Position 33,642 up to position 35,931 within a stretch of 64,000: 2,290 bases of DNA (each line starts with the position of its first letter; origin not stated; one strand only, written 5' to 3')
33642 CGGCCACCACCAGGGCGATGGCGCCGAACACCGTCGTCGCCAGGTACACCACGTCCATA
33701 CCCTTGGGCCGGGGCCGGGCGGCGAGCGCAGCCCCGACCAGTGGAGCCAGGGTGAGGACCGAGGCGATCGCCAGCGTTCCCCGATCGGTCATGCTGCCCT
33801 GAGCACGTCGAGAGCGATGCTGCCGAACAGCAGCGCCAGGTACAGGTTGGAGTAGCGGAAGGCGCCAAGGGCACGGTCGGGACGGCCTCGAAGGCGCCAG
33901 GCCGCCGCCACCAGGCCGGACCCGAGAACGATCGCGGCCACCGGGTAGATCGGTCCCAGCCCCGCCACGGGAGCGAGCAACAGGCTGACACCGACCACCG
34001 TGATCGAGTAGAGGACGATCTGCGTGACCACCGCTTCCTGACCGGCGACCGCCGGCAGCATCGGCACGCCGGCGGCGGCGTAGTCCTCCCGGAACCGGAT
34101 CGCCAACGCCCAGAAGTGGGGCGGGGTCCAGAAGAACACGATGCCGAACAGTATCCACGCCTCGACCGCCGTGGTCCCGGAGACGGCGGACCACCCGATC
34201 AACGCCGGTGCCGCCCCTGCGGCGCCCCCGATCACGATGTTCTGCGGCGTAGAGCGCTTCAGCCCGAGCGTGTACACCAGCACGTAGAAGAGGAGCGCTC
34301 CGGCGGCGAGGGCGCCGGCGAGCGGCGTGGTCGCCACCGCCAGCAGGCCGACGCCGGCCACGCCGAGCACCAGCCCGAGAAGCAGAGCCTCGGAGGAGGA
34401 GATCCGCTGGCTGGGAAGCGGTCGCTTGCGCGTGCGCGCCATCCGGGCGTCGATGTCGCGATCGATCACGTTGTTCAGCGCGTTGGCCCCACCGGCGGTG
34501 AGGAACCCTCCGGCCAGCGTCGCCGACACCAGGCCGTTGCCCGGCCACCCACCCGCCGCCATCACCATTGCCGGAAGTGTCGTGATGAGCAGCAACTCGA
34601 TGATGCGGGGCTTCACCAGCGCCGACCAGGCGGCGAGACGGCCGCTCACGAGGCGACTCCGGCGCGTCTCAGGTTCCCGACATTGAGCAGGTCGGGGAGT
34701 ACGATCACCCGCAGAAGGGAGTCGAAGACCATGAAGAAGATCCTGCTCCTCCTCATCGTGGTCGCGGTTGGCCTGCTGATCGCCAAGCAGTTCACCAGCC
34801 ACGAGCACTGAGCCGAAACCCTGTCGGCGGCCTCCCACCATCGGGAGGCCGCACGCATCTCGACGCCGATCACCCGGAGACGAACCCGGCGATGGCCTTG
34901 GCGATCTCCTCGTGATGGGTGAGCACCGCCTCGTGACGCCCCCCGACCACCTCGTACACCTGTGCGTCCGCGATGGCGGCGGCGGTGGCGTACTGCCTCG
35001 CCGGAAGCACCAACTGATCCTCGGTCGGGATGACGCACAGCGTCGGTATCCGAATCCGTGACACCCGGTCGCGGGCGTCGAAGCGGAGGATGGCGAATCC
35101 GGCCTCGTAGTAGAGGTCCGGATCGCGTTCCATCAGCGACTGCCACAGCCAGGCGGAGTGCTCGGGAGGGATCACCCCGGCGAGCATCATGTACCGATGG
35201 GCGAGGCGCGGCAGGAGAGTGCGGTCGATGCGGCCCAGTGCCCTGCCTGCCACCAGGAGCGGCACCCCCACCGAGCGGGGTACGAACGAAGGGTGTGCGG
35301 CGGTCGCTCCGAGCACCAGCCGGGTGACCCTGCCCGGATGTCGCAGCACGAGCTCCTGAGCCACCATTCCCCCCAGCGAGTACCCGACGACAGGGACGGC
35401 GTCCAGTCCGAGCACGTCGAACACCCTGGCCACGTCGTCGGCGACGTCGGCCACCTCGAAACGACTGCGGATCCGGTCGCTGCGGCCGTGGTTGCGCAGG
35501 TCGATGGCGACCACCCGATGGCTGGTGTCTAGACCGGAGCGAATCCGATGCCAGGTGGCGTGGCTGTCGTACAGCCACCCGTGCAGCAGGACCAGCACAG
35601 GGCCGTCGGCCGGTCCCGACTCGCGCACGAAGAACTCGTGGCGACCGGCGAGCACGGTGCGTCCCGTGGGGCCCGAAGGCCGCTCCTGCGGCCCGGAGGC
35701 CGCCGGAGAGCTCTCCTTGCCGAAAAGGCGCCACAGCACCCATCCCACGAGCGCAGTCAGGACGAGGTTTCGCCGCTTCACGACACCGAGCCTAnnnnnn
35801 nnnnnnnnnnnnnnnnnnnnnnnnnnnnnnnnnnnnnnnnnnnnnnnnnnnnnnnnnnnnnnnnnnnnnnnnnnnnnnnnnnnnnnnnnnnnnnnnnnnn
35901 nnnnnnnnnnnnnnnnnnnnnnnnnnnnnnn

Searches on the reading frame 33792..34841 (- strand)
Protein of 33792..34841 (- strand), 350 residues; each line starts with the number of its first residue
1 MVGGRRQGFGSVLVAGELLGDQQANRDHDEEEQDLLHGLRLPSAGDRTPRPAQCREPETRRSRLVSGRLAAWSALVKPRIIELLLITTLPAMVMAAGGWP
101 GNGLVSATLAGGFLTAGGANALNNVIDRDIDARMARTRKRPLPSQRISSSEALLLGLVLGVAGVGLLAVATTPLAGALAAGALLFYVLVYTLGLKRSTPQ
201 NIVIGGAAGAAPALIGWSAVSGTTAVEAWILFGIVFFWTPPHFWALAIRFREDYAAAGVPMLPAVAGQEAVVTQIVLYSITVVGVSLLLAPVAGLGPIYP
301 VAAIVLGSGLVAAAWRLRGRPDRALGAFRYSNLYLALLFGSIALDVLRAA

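Call 28: search_protein_families(library=pfam, proteins=[window:33792-34841:-], max_evalue=0.001)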
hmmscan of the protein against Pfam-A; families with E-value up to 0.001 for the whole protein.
window:33792-34841:- (350 aa): 1 family
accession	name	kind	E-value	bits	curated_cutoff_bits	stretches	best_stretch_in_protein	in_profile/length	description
PF01040.23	UbiA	-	1.6e-67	227.9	34.2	1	84-330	1-244/250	UbiA prenyltransferase family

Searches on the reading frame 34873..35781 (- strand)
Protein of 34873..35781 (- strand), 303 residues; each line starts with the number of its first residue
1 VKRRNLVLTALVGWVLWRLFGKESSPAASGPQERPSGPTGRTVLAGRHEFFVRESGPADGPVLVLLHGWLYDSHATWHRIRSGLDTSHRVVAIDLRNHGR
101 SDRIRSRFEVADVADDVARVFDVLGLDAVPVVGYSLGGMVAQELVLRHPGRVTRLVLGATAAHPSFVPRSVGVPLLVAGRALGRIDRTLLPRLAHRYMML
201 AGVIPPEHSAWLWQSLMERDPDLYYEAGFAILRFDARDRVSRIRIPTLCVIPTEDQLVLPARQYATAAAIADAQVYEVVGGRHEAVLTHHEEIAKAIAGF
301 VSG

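Call 28: search_protein_families(library=pfam, proteins=[window:34873-35781:-], max_evalue=0.001)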
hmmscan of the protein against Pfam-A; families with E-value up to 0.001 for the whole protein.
window:34873-35781:- (303 aa): 3 families
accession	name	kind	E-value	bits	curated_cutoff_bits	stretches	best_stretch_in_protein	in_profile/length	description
PF00561.26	Abhydrolase_1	-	1.8e-27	97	25.8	1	61-289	1-244/245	alpha/beta hydrolase fold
PF12697.13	Abhydrolase_6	-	8.6e-17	63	26.3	1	63-296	1-217/217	Alpha/beta hydrolase family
PF12146.15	Hydrolase_4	-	2.8e-13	50.1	27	1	62-285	6-234/239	Serine aminopeptidase, S33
